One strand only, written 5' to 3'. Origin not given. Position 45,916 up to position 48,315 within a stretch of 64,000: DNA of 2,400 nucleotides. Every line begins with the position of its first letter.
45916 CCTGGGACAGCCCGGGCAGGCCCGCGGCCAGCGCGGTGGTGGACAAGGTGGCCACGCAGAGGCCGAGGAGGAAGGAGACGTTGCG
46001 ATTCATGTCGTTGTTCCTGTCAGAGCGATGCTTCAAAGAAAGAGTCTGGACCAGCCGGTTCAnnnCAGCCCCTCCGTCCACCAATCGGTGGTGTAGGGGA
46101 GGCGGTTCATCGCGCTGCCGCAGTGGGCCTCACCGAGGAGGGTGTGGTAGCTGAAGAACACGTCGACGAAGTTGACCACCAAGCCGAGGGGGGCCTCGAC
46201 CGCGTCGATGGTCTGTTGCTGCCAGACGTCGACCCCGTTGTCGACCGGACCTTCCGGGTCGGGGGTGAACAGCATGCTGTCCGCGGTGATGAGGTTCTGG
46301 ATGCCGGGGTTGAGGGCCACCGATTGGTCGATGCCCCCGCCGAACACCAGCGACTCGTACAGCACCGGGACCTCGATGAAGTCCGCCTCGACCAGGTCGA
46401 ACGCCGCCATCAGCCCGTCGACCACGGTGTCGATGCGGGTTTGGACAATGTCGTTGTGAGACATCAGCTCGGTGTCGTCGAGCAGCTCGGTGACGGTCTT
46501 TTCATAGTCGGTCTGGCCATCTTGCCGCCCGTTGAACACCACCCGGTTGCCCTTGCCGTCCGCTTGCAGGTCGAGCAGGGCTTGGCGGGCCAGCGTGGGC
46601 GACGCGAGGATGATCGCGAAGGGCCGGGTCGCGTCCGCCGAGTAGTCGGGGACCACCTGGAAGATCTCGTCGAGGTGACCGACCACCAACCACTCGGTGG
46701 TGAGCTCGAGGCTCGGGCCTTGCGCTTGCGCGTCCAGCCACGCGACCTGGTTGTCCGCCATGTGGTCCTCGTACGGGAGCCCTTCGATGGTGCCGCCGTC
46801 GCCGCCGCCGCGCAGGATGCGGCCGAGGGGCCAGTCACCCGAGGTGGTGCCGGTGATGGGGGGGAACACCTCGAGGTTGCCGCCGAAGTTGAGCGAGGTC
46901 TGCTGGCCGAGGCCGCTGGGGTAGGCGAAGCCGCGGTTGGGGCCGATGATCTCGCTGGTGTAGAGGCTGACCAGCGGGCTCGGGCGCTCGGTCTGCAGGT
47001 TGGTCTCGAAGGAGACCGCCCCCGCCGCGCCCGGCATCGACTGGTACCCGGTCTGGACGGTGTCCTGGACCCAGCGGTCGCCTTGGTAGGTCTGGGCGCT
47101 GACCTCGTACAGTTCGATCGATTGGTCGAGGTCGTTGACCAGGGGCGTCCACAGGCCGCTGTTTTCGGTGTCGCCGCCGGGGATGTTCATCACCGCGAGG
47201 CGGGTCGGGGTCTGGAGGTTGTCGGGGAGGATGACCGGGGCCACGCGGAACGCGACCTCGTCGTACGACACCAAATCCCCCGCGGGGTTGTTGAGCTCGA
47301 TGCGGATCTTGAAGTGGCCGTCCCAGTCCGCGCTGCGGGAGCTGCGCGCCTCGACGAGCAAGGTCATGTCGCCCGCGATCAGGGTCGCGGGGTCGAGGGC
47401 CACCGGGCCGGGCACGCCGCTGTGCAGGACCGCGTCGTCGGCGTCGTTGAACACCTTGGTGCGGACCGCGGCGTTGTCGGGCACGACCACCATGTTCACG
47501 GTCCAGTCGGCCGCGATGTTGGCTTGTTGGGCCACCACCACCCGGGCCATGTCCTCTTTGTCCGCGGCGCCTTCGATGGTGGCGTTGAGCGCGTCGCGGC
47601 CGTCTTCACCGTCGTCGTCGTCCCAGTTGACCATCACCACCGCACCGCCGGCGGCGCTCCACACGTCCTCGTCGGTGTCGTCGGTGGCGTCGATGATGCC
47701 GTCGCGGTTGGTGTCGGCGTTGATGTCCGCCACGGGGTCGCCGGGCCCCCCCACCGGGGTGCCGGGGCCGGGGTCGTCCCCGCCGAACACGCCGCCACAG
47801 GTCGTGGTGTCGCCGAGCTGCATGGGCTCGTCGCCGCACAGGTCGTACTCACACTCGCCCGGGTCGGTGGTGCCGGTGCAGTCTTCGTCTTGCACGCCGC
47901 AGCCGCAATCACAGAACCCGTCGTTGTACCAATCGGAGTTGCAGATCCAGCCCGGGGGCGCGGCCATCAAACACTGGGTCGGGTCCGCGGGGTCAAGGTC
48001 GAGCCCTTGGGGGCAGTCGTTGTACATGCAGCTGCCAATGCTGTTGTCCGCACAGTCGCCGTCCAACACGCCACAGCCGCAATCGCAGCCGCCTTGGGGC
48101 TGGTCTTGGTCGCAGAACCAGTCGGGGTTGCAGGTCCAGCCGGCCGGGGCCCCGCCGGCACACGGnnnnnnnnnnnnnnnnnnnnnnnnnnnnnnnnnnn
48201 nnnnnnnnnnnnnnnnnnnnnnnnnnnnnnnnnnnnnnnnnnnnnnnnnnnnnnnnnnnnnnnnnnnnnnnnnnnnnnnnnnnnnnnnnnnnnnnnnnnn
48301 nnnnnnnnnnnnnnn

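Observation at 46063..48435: Bacterial homolog of eukaryotic-type protein-arginine deiminase (PAD) fused to a secreted lipoprotein scaffold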

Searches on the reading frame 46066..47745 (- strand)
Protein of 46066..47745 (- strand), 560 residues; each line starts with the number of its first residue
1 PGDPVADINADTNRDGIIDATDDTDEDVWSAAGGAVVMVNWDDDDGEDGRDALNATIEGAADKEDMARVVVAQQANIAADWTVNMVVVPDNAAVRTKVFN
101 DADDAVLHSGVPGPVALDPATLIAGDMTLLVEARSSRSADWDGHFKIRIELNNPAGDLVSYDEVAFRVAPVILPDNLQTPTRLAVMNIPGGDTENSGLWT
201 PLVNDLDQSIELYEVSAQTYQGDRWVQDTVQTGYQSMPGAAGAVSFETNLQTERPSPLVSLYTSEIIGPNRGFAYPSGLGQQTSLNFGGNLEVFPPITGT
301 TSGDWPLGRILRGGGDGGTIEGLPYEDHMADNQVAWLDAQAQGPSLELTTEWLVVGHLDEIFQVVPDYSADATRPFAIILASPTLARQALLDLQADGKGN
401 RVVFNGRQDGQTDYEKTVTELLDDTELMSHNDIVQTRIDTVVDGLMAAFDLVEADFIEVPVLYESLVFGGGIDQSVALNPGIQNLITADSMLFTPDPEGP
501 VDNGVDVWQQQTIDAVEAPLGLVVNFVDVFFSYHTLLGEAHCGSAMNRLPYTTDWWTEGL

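Call 18: find_related_loci(query=A1, collection=genome_contigs, flank=6000)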
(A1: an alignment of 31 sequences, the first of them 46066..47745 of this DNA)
Query A1 (560 aa) in genome_contigs; peptide patterns used: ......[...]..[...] (x = any residue, [..] = any of these).
598 stretches matched a pattern (row limit reached: there are more); 581 encode a relative of the query (tblastn E <= 1e-3); the best 80 are kept; 80 distinct loci.
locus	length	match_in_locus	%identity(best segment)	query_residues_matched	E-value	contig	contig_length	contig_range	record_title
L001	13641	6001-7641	46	6-558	5e-125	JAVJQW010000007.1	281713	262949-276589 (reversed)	MAG: Deltaproteobacteria bacterium isolate D1-CHI-08 k141_19082, whole genome shotgun sequence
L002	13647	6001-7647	44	6-556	4e-124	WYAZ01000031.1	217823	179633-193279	MAG: Deltaproteobacteria bacterium isolate PRO2 k127_163764, whole genome shotgun sequence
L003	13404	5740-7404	42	1-558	1e-122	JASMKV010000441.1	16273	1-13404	MAG: Myxococcota bacterium isolate Arabian9_MAG_24 c_000001520711, whole genome shotgun sequence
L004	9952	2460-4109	43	4-556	4e-121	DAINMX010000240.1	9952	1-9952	MAG TPA_asm: Myxococcota bacterium isolate CTOTU11650 NODE_3926_length_9952_cov_6.979489, whole genome shotgun sequence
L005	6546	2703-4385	40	7-558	7e-121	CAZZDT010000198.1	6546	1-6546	MAG TPA_asm: uncultured Bdellovibrionales bacterium isolate binchicken_co76_449 genome assembly, contig: NODE_15253_leng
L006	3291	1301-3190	48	11-559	2e-120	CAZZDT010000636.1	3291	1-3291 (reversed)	MAG TPA_asm: uncultured Bdellovibrionales bacterium isolate binchicken_co76_449 genome assembly, contig: NODE_39892_leng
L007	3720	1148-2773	43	7-556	5e-117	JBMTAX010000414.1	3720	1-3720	MAG: Myxococcota bacterium isolate LKB_V5_S17_100percent_par_LKB_V5_S17_concoct.125_sub NODE_27524_length_3720_cov_2.759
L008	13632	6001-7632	40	8-557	2e-108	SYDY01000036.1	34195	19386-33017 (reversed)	MAG: Bdellovibrionales bacterium isolate F1-60-MAGs024 F1-60__c198070, whole genome shotgun sequence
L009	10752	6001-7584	41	6-557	9e-107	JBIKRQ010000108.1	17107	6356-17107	MAG: Myxococcota bacterium isolate ME2015-06-12_3300042296_group6_bin12 Rohwer_bin1495_scaffold_1466_c1, whole genome sh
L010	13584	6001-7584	42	6-557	1e-104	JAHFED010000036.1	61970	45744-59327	MAG: Myxococcales bacterium isolate nzgw260 NODE_275_length_61971_cov_5.701762, whole genome shotgun sequence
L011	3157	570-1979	43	83-557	2e-107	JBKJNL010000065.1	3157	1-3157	MAG: Myxococcota bacterium isolate ant_bin.371 k117_4068013, whole genome shotgun sequence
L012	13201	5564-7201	38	4-558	1e-101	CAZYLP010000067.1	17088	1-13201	MAG TPA_asm: uncultured Planctomycetota bacterium isolate SRP287453_co1_338 genome assembly, contig: NODE_6008_length_17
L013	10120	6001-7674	41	5-557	5e-116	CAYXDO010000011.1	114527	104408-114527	MAG TPA_asm: uncultured Myxococcales bacterium isolate binchicken_co232_77 genome assembly, contig: NODE_229_length_1145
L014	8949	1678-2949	43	126-556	2e-97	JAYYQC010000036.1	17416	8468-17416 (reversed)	MAG: Myxococcota bacterium isolate DS_MAG40 DS_MAG40_0036, whole genome shotgun sequence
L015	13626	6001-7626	38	12-559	3e-95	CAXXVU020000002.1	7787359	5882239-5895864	MAG: Vicinamibacterales bacterium isolate bab29b19-afa8-4b77-beae-9eb7b8b40fcf genome assembly, contig: contig_2, whole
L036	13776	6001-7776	29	8-558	1e-63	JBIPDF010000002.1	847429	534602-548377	MAG: Heteroscytonema crispum UTEX LB 1556 seq02, whole genome shotgun sequence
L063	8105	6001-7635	28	8-558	7e-51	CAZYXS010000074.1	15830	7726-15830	MAG TPA_asm: uncultured Desulfuromonadales bacterium isolate SRP257756_co1_189 genome assembly, contig: NODE_3234_length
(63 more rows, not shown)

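Call 51: predict_structure(alignment_id=A1)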
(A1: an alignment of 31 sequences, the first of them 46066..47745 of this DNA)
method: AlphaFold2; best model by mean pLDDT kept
length: 560 residues; sequences in the alignment: 31
mean_pLDDT: 93.7   pTM: 0.92
mean pLDDT of the five models: 93.7, 93.0, 92.5, 92.4, 91.2
residues with pLDDT >= 90: 478; 70-90: 73; 50-70: 9; < 50: 0
segments of 3 or more residues with pLDDT < 50: none
pLDDT, mean of each block of 10 residues (from residue 1): 85 94 93 92 86 87 93 92 97 96 94 95 96 94 97 96 97 97 94 92 98 94 92 94 93 83 80 78 89 92 90 96 94 94 96 96 97 96 98 98 95 96 98 98 97 97 94 95 96 98 97 98 98 93 95 82
secondary structure, 60 per line:
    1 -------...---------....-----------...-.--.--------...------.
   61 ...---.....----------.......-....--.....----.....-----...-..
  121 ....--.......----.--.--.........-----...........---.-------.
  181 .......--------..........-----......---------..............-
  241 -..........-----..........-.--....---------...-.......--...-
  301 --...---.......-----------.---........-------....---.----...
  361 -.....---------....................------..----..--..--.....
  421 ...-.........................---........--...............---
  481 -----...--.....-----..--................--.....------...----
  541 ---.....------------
elements in order: E8-10 H20-23 E35-37 H60-63 E67-71 E82-88 H90-93 E96-100 E105-109 E115-117 H119-124 E127-133 E144-152 E158-168 E180-187 H196-205 E211-216 H226-229 E230-239 E242-251 H257-266 E271-274 E291-294 E297-299 E303-305 E309-315 H331-338 E346-349 E362-366 E376-382 H383-395 H418-423 H425-449 E456-460 E463-468 E472-477 E486-488 E491-495 H507-520 E523-527 E544-548

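Call 54: fold_search(model_id=the predicted structure, library=pdb)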
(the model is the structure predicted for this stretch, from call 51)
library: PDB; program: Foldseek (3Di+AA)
matches with E <= 10: 1536; with E <= 0.001: 144
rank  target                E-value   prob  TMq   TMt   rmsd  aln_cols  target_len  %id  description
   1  8r8u_A                6.9e-54  1.00  0.86  0.77   3.0       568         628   25  Human PADI4 in complex with cyclic peptide PADI4_3 (released 2024-11-27)
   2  5n0m                  1.1e-53  1.00  0.87  0.77   2.5       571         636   26  hPAD4 crystal complex with BB-F-amidine (released 2017-05-24)
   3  5n0y                  1.7e-53  1.00  0.87  0.77   2.5       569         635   25  hPAD4 crystal complex with AFM-30a (released 2017-05-24)
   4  5n0z                  2.0e-52  1.00  0.87  0.77   2.7       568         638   25  hPAD4 crystal complex with AFM-41a (released 2017-05-24)
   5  2dw5                  1.1e-51  1.00  0.85  0.76   2.7       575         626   25  Crystal structure of human peptidylarginine deiminase 4 in complex with N-alpha-benzoyl-N5-(2-fluoro-1-iminoethyl)-L-orn (released 2006-10-17)
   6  2dex_X                1.4e-51  1.00  0.86  0.77   2.6       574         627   25  Crystal structure of human peptidylarginine deiminase 4 in complex with histone H3 N-terminal peptide including Arg17 (released 2006-04-11)
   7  3b1t                  2.4e-51  1.00  0.85  0.76   3.3       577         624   25  Crystal structure of human peptidylarginine deiminase 4 in complex with o-Cl-amidine (released 2011-10-26)
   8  3b1u                  3.0e-51  1.00  0.84  0.76   3.4       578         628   25  Crystal structure of human peptidylarginine deiminase 4 in complex with o-F-amidine (released 2011-10-26)
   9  5hp5_A                4.0e-51  1.00  0.85  0.72   3.1       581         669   26  Srtucture of human peptidylarginine deiminase type I (PAD1) (released 2016-07-27)
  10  2dew_X                5.1e-51  1.00  0.86  0.77   2.5       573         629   25  Crystal structure of human peptidylarginine deiminase 4 in complex with histone H3 N-terminal tail including Arg8 (released 2006-04-11)
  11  1wda                  6.5e-51  1.00  0.87  0.78   2.4       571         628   25  Crystal structure of human peptidylarginine deiminase type4 (PAD4) in complex with benzoyl-L-arginine amide (released 2004-07-13)
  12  8r8v_A                7.7e-51  1.00  0.87  0.77   2.6       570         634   25  Human PADI4 in complex with cyclic peptide PADI4_11 (released 2024-11-27)
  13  2dey_X                1.0e-50  1.00  0.86  0.77   2.6       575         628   25  Crystal structure of human peptidylarginine deiminase 4 in complex with histone H4 N-terminal tail including Arg3 (released 2006-04-11)
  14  4dkt_A                1.9e-50  1.00  0.87  0.77   2.4       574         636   25  Crystal structure of human peptidylarginine deiminase 4 in complex with N-acetyl-L-threonyl-L-alpha-aspartyl-N5-[(1E)- (released 2012-02-29)
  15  5n1b                  3.3e-50  1.00  0.85  0.76   2.5       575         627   25  hPAD4 crystal complex with AFM-14a (released 2017-05-24)
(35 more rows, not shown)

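Call 79: search_protein_families(library=pfam, proteins=[L036:2956-7785:+, L063:3850-7644:+], max_evalue=0.001)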
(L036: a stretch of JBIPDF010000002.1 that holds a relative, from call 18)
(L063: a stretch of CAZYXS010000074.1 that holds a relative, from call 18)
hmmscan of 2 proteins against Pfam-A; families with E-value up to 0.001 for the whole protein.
L036:2956-7785:+ (1610 aa): 5 families
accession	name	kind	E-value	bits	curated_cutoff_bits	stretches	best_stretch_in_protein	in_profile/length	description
PF03068.20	PAD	-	4.5e-96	322.7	25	1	1171-1606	2-395/395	Protein-arginine deiminase (PAD)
PF08527.15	PAD_M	-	2.1e-24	86.4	24.8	1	1013-1164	2-157/159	Protein-arginine deiminase (PAD) middle domain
PF01471.23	PG_binding_1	-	1.2e-16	61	23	1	339-391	5-57/57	Putative peptidoglycan binding domain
PF00691.25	OmpA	-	1.2e-09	38.9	27.2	1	246-307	2-65/98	OmpA family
PF07157.17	DNA_circ_N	-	0.00059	20.7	21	0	14-79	14-79/88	DNA circularisation protein N-terminus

L063:3850-7644:+ (1265 aa): 5 families
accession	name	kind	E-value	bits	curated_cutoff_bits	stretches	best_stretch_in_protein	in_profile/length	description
PF03068.20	PAD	-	2e-95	320.5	25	1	872-1261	3-395/395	Protein-arginine deiminase (PAD)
PF08527.15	PAD_M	-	7.6e-22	78.1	24.8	1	714-864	1-157/159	Protein-arginine deiminase (PAD) middle domain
PF01471.23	PG_binding_1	-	4.2e-13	49.7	23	1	338-387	6-55/57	Putative peptidoglycan binding domain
PF00691.25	OmpA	-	5.5e-08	33.5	27.2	1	247-304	6-65/98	OmpA family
PF13620.12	CarboxypepD_reg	-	0.00041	21.1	32.3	0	513-581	1-54/82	Carboxypeptidase regulatory-like domain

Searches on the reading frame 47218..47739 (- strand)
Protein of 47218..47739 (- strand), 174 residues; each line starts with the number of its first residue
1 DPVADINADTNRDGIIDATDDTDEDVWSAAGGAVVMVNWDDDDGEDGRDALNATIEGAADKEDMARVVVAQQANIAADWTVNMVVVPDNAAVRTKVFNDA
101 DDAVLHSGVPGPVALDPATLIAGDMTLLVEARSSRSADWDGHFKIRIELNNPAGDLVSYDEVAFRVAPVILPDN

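Call 13: search_protein_families(library=pfam, proteins=[window:47218-47739:-], max_evalue=10)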
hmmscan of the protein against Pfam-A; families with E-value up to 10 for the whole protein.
seq(174 aa): 2 families
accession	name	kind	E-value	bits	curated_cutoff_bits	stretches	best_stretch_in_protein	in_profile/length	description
PF08527.15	PAD_M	-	6.1e-07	29.6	24.8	1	7-149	6-157/159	Protein-arginine deiminase (PAD) middle domain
PF20495.3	DUF6727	-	0.24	11.6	22.3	1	130-172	100-142/152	Family of unknown function (DUF6727)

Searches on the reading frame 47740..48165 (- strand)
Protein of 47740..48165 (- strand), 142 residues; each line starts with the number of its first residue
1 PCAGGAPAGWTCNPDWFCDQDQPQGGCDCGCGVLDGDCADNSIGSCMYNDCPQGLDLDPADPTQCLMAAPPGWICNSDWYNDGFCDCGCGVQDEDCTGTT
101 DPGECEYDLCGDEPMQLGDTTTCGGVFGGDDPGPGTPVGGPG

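Call 13: search_protein_families(library=pfam, proteins=[window:47740-48165:-], max_evalue=10)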
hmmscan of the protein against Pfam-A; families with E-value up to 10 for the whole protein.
seq(142 aa): 0 families

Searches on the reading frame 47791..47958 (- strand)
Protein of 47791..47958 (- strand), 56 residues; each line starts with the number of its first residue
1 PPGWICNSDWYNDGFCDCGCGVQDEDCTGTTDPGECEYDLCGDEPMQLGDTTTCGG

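Call 41: search_solved_structures(query=A2, max_evalue=10, show_alignments=3)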
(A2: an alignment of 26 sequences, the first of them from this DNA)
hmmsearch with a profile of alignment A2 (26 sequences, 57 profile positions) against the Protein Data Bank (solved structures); distinct sequences matched with E-value up to 10: 0.

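Call 53: predict_structure(alignment_id=A2)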
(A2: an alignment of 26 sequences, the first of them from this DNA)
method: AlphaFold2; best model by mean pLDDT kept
length: 56 residues; sequences in the alignment: 26
mean_pLDDT: 88.8   pTM: 0.67
mean pLDDT of the five models: 88.8, 82.4, 81.1, 74.3, 69.4
residues with pLDDT >= 90: 30; 70-90: 24; 50-70: 2; < 50: 0
segments of 3 or more residues with pLDDT < 50: none
pLDDT, mean of each block of 10 residues (from residue 1): 93 94 87 86 87 85
secondary structure, 60 per line:
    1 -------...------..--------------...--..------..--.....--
elements in order: E50-54

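Call 74: search_protein_representatives(alignment_id=A2)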
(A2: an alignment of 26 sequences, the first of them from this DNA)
Query: 26 sequences, 57 profile positions. Proteins with E-value up to 0.001 (for the whole library): 1441; up to 1e-10: 629; up to 1e-30: 115. The best 150 are listed.
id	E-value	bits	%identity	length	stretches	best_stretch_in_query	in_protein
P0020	1.7e-178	594.9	-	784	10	2-56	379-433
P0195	5.6e-159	532.4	-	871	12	1-56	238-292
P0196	1.3e-158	531.2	-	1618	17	1-56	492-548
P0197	2.7e-95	328.4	-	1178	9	1-56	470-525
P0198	1.5e-85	297.3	-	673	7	1-55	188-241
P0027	7.1e-79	275.9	-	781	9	3-56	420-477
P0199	1.2e-78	275.1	-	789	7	1-56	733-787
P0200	2.5e-71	251.7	-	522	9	1-43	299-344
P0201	9.0e-68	240.3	-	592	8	1-44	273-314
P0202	4.4e-65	231.7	-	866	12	1-37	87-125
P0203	5.7e-65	231.3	-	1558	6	1-56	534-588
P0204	2.4e-63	226.1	-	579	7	1-56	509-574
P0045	1.4e-62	223.7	-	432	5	2-56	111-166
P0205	2.6e-61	219.6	-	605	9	2-33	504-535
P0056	3.1e-61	219.4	-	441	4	1-56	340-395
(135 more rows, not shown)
